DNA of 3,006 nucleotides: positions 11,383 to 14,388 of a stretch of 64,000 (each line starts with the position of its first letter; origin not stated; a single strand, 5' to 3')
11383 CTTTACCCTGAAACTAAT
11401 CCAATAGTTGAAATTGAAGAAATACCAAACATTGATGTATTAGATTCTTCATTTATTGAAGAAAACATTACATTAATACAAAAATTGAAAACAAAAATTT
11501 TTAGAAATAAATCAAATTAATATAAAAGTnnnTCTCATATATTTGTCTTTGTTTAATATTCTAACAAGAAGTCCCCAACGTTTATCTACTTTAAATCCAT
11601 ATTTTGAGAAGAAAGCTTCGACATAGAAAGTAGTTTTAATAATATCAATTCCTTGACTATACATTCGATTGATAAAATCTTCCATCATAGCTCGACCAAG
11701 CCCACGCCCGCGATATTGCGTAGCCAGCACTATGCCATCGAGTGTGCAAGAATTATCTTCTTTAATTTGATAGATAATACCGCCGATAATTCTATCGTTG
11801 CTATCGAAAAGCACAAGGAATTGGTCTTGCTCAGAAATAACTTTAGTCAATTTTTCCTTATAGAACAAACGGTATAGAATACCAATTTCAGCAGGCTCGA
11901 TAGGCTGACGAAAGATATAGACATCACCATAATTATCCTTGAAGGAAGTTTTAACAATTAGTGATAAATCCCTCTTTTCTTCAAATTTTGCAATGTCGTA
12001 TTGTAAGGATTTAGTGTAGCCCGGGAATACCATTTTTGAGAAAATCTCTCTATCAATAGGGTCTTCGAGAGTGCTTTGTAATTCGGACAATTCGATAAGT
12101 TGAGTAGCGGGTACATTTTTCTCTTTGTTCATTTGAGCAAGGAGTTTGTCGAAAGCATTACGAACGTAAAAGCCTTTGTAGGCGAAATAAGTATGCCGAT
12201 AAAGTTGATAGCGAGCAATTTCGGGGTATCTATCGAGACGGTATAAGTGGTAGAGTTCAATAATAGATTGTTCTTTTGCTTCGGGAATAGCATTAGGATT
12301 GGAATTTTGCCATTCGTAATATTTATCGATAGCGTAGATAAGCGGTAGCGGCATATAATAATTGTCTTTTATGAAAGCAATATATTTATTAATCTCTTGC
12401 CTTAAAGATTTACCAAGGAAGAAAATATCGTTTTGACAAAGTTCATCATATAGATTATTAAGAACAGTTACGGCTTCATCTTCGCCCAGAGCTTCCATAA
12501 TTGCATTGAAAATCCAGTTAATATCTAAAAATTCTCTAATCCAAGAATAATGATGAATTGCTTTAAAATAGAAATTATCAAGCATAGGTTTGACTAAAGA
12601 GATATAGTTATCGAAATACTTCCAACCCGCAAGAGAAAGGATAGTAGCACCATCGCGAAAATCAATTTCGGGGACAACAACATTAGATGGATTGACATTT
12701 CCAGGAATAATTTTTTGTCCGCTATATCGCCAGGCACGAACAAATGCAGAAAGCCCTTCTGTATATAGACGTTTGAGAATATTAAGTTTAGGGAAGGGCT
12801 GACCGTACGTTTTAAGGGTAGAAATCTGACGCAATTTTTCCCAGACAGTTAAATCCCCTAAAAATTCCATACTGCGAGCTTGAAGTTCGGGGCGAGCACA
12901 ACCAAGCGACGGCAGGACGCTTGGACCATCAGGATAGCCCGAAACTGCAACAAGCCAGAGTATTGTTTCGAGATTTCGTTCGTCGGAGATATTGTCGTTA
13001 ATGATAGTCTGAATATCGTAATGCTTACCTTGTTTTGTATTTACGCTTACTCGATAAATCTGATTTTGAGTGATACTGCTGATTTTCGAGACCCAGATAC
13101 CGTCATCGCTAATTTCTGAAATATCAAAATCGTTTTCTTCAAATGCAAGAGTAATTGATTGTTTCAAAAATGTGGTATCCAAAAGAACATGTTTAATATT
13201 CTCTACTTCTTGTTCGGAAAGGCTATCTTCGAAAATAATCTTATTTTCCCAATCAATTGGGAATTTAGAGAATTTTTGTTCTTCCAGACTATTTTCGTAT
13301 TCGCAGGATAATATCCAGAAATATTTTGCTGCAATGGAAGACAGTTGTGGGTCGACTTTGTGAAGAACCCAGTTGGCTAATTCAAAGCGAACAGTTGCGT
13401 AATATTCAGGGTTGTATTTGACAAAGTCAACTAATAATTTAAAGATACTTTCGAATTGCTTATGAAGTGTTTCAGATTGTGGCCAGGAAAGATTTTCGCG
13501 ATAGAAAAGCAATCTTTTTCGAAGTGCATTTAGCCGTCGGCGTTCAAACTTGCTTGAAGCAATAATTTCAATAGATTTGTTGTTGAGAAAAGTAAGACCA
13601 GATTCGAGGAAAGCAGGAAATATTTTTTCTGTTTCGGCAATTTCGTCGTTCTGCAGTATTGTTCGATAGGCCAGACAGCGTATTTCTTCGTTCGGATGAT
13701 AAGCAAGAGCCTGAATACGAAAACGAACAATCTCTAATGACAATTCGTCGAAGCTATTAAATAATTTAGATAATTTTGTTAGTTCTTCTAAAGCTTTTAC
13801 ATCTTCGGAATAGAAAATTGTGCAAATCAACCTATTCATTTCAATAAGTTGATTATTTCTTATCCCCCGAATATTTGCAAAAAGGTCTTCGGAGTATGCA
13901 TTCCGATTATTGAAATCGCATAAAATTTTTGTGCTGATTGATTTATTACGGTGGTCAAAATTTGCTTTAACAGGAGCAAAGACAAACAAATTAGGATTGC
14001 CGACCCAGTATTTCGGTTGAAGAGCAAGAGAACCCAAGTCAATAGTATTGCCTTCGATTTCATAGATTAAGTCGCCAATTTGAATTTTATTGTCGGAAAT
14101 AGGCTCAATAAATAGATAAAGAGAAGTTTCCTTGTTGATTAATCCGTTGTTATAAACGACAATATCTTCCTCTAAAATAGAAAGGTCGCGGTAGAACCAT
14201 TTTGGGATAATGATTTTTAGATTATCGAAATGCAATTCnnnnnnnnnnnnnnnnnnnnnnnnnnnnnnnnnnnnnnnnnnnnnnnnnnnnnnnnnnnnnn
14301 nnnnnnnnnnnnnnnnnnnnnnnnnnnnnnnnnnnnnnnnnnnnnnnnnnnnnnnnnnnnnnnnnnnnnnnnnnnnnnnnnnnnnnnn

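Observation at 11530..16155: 1541-aa single-chain fusion of an AMP-forming acyl-CoA synthetase, a ~750-aa unknown module and a GNAT acetyltransferase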

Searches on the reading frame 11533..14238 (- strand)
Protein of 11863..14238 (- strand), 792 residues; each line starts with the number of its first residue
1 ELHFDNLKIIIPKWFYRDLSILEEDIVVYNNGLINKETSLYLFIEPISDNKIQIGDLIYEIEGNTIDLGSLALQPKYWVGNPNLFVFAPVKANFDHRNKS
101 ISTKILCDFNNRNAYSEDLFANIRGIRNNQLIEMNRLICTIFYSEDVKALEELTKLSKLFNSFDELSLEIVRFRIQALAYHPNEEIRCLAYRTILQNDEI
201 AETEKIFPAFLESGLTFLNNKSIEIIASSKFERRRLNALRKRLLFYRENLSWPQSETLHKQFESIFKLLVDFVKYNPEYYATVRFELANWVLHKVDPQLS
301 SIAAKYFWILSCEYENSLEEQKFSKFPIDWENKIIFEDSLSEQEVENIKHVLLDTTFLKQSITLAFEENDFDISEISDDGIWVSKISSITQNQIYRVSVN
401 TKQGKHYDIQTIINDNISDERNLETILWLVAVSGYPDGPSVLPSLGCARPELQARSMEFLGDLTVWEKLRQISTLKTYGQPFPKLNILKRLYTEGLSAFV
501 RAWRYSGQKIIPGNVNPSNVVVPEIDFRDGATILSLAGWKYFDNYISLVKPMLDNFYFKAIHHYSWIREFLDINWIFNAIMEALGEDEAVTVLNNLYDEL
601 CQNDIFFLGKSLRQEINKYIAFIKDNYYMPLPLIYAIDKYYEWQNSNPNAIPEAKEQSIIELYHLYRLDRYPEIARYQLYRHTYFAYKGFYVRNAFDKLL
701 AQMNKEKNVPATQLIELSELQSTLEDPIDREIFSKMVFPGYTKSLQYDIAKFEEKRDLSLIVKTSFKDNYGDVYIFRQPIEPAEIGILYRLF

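Call 17: search_protein_families(library=pfam, proteins=[window:11863-14238:-], max_evalue=10)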
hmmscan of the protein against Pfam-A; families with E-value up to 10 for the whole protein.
window:11863-14238:- (792 aa): 2 families
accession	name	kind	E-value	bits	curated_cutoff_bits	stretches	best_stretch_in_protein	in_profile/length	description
PF17880.6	Yos9_DD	-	1.2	9.7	30.5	1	332-411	30-113/128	Yos9 dimerzation domain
PF19848.4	DUF6323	-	2.1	8.6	30.6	1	548-613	48-114/127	Family of unknown function (DUF6323)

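Call 18: search_solved_structures(query=A1, max_evalue=1)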
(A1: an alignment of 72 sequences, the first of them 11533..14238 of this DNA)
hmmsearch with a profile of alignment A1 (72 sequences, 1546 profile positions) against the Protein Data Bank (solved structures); distinct sequences matched with E-value up to 1: 225 (the best 60 are shown).
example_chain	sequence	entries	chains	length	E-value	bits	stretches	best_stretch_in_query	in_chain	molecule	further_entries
6k4c_A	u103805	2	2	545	7.7e-27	96.2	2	112-320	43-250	Ancestral luciferase AncLamp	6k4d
2d1q_A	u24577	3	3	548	1.4e-24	88.7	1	144-541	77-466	Luciferin 4-monooxygenase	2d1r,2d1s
2d1t_A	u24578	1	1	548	1.5e-24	88.6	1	144-541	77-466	Luciferin 4-monooxygenase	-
4g37_A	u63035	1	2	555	7.1e-23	83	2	101-320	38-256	Luciferin 4-monooxygenase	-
6q2m_A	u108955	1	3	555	5.2e-22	80.2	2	101-320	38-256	Luciferin 4-monooxygenase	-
6hps_A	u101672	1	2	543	5.3e-22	80.2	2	101-320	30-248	Luciferin 4-monooxygenase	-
5kyt_A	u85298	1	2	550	5.5e-22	80.1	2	101-320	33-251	Luciferin 4-monooxygenase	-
1ba3_A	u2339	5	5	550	5.5e-22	80.1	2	101-320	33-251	LUCIFERASE | Luciferin 4-monooxygenase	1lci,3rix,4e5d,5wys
3iep_A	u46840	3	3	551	5.6e-22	80.1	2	101-320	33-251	Luciferin 4-monooxygenase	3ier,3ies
4g36_A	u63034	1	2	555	5.7e-22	80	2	101-320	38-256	Luciferin 4-monooxygenase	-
5dv9_A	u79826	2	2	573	6.5e-22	79.9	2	101-320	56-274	Luciferin 4-monooxygenase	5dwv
5kyv_A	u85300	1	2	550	1.4e-21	78.7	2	421-540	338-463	Luciferin 4-monooxygenase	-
6oz1_A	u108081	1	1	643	2.3e-21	78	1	119-638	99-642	Oxidoreductase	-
4m46_A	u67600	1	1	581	2.8e-20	74.5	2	421-536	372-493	Luciferase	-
6aaa_A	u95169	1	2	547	4.7e-20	73.7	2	97-317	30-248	Blue-shifted Luciferase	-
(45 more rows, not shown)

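Call 28: predict_structure(alignment_id=A1)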
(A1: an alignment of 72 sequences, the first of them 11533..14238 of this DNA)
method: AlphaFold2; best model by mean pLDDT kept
length: 902 residues; sequences in the alignment: 72
mean_pLDDT: 84.7   pTM: 0.75
mean pLDDT of the five models: 84.7, 84.6, 84.0, 82.3, 81.8
residues with pLDDT >= 90: 385; 70-90: 423; 50-70: 68; < 50: 26
segments of 3 or more residues with pLDDT < 50: 201-203, 741-760
pLDDT, mean of each block of 10 residues (from residue 1): 87 93 91 92 89 93 89 92 93 80 85 82 86 93 93 91 85 90 94 75 62 91 85 77 87 91 95 89 93 94 96 88 67 88 89 88 88 87 79 85 88 73 88 85 89 88 88 72 77 94 93 91 65 88 94 94 89 94 92 96 90 95 90 88 83 82 78 92 93 95 87 90 91 81 29 34 69 79 81 65 81 84 83 84 75 84 82 74 75 78 66
secondary structure, 60 per line:
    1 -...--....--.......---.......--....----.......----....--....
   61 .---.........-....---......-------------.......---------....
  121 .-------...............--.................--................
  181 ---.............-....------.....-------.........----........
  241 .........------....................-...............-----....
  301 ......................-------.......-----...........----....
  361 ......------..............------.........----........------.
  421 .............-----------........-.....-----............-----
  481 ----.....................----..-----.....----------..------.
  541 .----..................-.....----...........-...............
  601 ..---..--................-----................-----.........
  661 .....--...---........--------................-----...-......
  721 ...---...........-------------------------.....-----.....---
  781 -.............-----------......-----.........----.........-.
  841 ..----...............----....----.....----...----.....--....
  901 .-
elements in order (helices of 4 or more, strands of 3 or more residues): E2-4 E7-10 H13-19 E26-29 E32-35 E40-46 E51-54 E57-61 E65-67 H68-73 H75-78 H82-87 E101-107 H117-121 H129-143 H146-162 H165-180 H184-196 H198-201 H208-212 H220-228 H233-249 H256-275 H277-291 H297-322 H330-333 E334-336 H342-352 H357-366 E376-386 E393-401 E406-413 H420-433 E445-449 E454-458 H465-475 H485-505 H546-563 H565-569 H574-584 H586-602 H612-625 H631-646 H652-665 H674-681 H690-705 H715-723 H727-737 E763-767 E773-777 H782-794 E806-811 E817-825 E830-838 H847-861 E866-869 H874-878 E883-885 E890-894 H897-901

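Call 38: find_related_loci(query=A1, collection=genome_contigs, flank=8000)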
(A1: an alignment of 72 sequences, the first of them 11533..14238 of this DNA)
Query A1 (902 aa) in genome_contigs; peptide patterns used: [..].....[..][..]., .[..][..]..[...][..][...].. (x = any residue, [..] = any of these).
599 stretches matched a pattern (row limit reached: there are more); 499 encode a relative of the query (tblastn E <= 1e-3); the best 80 are kept; 80 distinct loci.
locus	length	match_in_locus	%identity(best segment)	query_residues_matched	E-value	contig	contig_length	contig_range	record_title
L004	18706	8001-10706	94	1-902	0e+0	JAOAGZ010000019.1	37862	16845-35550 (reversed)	MAG: Ignavibacteria bacterium isolate SKW44 NODE_19_length_37862_cov_5.524123, whole genome shotgun sequence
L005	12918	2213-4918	94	1-902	0e+0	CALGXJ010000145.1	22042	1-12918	MAG: Candidatus Kapabacteria bacterium isolate R1_Bin_METABAT__289_1 genome assembly, contig: c_000003254884, whole geno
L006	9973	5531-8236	53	1-900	0e+0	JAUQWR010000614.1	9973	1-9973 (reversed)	MAG: Candidatus Kapaibacterium sp. isolate BIN8 contig_240739, whole genome shotgun sequence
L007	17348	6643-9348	93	1-902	0e+0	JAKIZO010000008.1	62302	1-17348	MAG: Bacteroidetes bacterium isolate UR.bin29 NODE_8_length_62302_cov_2.979462, whole genome shotgun sequence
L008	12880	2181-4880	46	1-898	0e+0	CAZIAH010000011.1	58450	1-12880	MAG TPA_asm: uncultured bacterium isolate SRP323688_co1_225 genome assembly, contig: NODE_1020_length_58450_cov_8.678534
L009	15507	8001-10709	46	1-901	0e+0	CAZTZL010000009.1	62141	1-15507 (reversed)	MAG TPA_asm: uncultured bacterium isolate binchicken_co94_424 genome assembly, contig: NODE_525_length_62141_cov_15.1248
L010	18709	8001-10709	46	1-901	0e+0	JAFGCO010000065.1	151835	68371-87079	MAG: bacterium isolate Zod_Metabat.1116 k87_13208718, whole genome shotgun sequence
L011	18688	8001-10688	44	2-895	0e+0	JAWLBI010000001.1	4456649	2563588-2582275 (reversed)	MAG: Candidatus Zixiibacteriota bacterium isolate AC1.147 AC1.147.fa-1, whole genome shotgun sequence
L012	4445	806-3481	43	2-893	0e+0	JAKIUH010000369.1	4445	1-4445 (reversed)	MAG: Bacteroidales bacterium isolate D100SM.bin.13 NODE_7117_length_4445_cov_2.289254, whole genome shotgun sequence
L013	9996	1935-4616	43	2-895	0e+0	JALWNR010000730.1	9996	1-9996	MAG: Bacteroidales bacterium isolate M17_metabat2_scaf2bin.272 M17_NODE_7530_length_9996_cov_1.893201, whole genome shot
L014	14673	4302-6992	44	1-896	0e+0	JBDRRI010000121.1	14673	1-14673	MAG: Candidatus Zixiibacteriota bacterium isolate MEGAHIT-group-2.90 k141_765111, whole genome shotgun sequence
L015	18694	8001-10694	44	1-895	0e+0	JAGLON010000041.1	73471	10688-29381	MAG: Candidatus Zixiibacteriota bacterium isolate RS_7_36 ROV157_7.bin.36.fa_41, whole genome shotgun sequence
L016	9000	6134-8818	42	2-895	0e+0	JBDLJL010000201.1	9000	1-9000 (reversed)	MAG: Bacteroidota bacterium isolate MAG096 MAG096_201, whole genome shotgun sequence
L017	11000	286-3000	43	1-899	0e+0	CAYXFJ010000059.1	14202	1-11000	MAG TPA_asm: uncultured bacterium isolate SRP080215_co1_194 genome assembly, contig: NODE_3706_length_14202_cov_3.947763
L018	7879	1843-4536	43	1-899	0e+0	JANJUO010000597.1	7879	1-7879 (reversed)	MAG: bacterium isolate RXS1_metabat.bin.37 RXS1_k141_162721, whole genome shotgun sequence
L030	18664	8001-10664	41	6-895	0e+0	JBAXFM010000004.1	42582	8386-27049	MAG: Bacteroidota bacterium isolate ELA271 MAG271_4, whole genome shotgun sequence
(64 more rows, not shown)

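Call 46: search_protein_families(library=pfam, proteins=[L030:3705-5963:-, L009:4616-5896:-], max_evalue=0.001)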
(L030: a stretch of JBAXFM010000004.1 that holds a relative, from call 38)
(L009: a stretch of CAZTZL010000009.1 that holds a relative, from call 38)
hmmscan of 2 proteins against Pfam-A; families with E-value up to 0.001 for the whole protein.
L030:3705-5963:- (752 aa): 2 families
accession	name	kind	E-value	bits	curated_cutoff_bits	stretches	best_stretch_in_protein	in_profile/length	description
PF00330.25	Aconitase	-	1.9e-141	472.7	28.7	1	34-477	1-463/463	Aconitase family (aconitate hydratase)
PF00694.25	Aconitase_C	-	6.6e-42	143.4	22.8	1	556-685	1-130/131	Aconitase C-terminal domain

L009:4616-5896:- (426 aa): 1 family
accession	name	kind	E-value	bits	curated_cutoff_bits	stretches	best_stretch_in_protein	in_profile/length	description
PF00285.26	Citrate_synt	-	1.4e-96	324.1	27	1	42-412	1-357/357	Citrate synthase, C-terminal domain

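Call 48: search_protein_representatives(alignment_id=A2)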
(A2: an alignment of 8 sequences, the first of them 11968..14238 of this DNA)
Query: 8 sequences, 757 profile positions. Proteins with E-value up to 0.001 (for the whole library): 395; up to 1e-10: 298; up to 1e-30: 194. The best 150 are listed.
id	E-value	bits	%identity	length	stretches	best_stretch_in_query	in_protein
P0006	0.0e+00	1259.6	-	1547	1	1-756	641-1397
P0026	4.6e-291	984.0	-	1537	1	2-756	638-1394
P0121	3.9e-287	971.0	-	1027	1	1-756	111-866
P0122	6.0e-285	963.7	-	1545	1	1-755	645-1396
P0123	1.9e-284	962.1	-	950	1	4-756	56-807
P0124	1.7e-279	945.7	-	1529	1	3-756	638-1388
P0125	1.1e-278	943.0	-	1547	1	2-756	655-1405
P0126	6.6e-277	937.1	-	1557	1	2-756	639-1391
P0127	1.6e-273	925.9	-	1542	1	6-756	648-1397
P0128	1.1e-271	919.9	-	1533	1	2-756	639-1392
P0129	1.8e-268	909.2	-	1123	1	2-755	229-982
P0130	1.9e-267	905.9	-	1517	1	2-754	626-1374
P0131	1.3e-266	903.1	-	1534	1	2-756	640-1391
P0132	2.4e-266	902.2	-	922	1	3-756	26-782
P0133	1.4e-265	899.7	-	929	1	5-756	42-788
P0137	8.9e-253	857.3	-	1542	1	2-754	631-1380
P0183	4.8e-134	464.8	-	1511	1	4-744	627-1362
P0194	1.2e-92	327.9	-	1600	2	4-750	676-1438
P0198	1.7e-87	310.8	-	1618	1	1-751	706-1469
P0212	1.2e-69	251.9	-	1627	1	3-741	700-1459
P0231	5.3e-60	219.9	-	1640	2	264-746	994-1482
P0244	7.7e-54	199.6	-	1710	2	328-754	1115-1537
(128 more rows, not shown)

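Call 62: search_protein_families(library=pfam, proteins=[P0194, P0198, P0212, P0231, P0244, P0183], max_evalue=0.0001)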
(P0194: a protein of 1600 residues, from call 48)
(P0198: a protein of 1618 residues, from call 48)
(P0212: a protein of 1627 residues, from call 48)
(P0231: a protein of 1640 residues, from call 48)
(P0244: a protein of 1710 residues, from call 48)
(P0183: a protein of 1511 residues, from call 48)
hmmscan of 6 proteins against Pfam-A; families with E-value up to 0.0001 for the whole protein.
P0194 (1600 aa): 4 families
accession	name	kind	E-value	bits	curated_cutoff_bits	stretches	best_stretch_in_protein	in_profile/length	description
PF00501.34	AMP-binding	-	3.8e-63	214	29.9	1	145-511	16-384/384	AMP-binding enzyme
PF23562.2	AMP-binding_C_3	-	3.5e-14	53.7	20.8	1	550-669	7-122/124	AMP-binding enzyme C-terminal domain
PF00583.31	Acetyltransf_1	-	2.5e-06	28.2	20.7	1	1489-1571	28-116/116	Acetyltransferase (GNAT) family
PF13508.13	Acetyltransf_7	-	6.4e-06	26.9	27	1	1493-1572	2-83/84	Acetyltransferase (GNAT) domain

P0198 (1618 aa): 4 families
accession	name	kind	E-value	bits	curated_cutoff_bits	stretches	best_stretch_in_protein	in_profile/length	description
PF00501.34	AMP-binding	-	1.5e-67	228.5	29.9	1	167-541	8-384/384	AMP-binding enzyme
PF23562.2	AMP-binding_C_3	-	7.6e-13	49.4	20.8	1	583-702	7-122/124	AMP-binding enzyme C-terminal domain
PF00583.31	Acetyltransf_1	-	7.5e-08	33.1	20.7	1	1514-1601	27-116/116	Acetyltransferase (GNAT) family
PF13508.13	Acetyltransf_7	-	2.3e-06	28.3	27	1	1523-1602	2-83/84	Acetyltransferase (GNAT) domain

P0212 (1627 aa): 4 families
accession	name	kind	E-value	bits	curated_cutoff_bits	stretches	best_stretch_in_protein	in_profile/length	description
PF00501.34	AMP-binding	-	1.4e-56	192.4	29.9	1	151-534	1-384/384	AMP-binding enzyme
PF23562.2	AMP-binding_C_3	-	1e-10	42.5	20.8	1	575-695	7-123/124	AMP-binding enzyme C-terminal domain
PF00583.31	Acetyltransf_1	-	5.5e-06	27.1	20.7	1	1519-1589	28-98/116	Acetyltransferase (GNAT) family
PF13508.13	Acetyltransf_7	-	4.7e-05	24.1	27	0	1525-1602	3-83/84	Acetyltransferase (GNAT) domain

P0231 (1640 aa): 5 families
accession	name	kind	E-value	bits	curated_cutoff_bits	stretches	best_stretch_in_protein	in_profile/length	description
PF00501.34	AMP-binding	-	7.5e-61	206.5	29.9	1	146-531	1-384/384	AMP-binding enzyme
PF23562.2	AMP-binding_C_3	-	3.6e-10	40.7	20.8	1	572-691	7-122/124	AMP-binding enzyme C-terminal domain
PF00583.31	Acetyltransf_1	-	4.7e-08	33.8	20.7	1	1537-1605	28-97/116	Acetyltransferase (GNAT) family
PF13508.13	Acetyltransf_7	-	8.6e-07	29.7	27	1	1541-1602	2-63/84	Acetyltransferase (GNAT) domain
PF14542.12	Acetyltransf_CG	-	1.4e-05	25.6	30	1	1544-1616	2-73/80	GCN5-related N-acetyl-transferase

P0244 (1710 aa): 4 families
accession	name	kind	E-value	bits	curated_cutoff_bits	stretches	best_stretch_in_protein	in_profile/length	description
PF00501.34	AMP-binding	-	1.4e-52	179.2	29.9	1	174-556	1-383/384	AMP-binding enzyme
PF23562.2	AMP-binding_C_3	-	1.7e-11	45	20.8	1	597-729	6-122/124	AMP-binding enzyme C-terminal domain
PF00583.31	Acetyltransf_1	-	2.9e-08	34.4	20.7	1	1587-1666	30-108/116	Acetyltransferase (GNAT) family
PF13508.13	Acetyltransf_7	-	9.2e-06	26.4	27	1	1589-1669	2-83/84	Acetyltransferase (GNAT) domain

P0183 (1511 aa): 5 families
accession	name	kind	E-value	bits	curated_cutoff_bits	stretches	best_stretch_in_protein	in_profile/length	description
PF00501.34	AMP-binding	-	2.1e-56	191.9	29.9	1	90-445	4-363/384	AMP-binding enzyme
PF23562.2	AMP-binding_C_3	-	1.3e-12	48.6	20.8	1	502-620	7-122/124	AMP-binding enzyme C-terminal domain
PF13673.13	Acetyltransf_10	-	1.8e-05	25.2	23.6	1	1414-1499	25-110/128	Acetyltransferase (GNAT) domain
PF00583.31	Acetyltransf_1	-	8.1e-05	23.3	20.7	0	1414-1496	28-116/116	Acetyltransferase (GNAT) family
PF13508.13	Acetyltransf_7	-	0.0001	23.1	27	0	1420-1497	4-83/84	Acetyltransferase (GNAT) domain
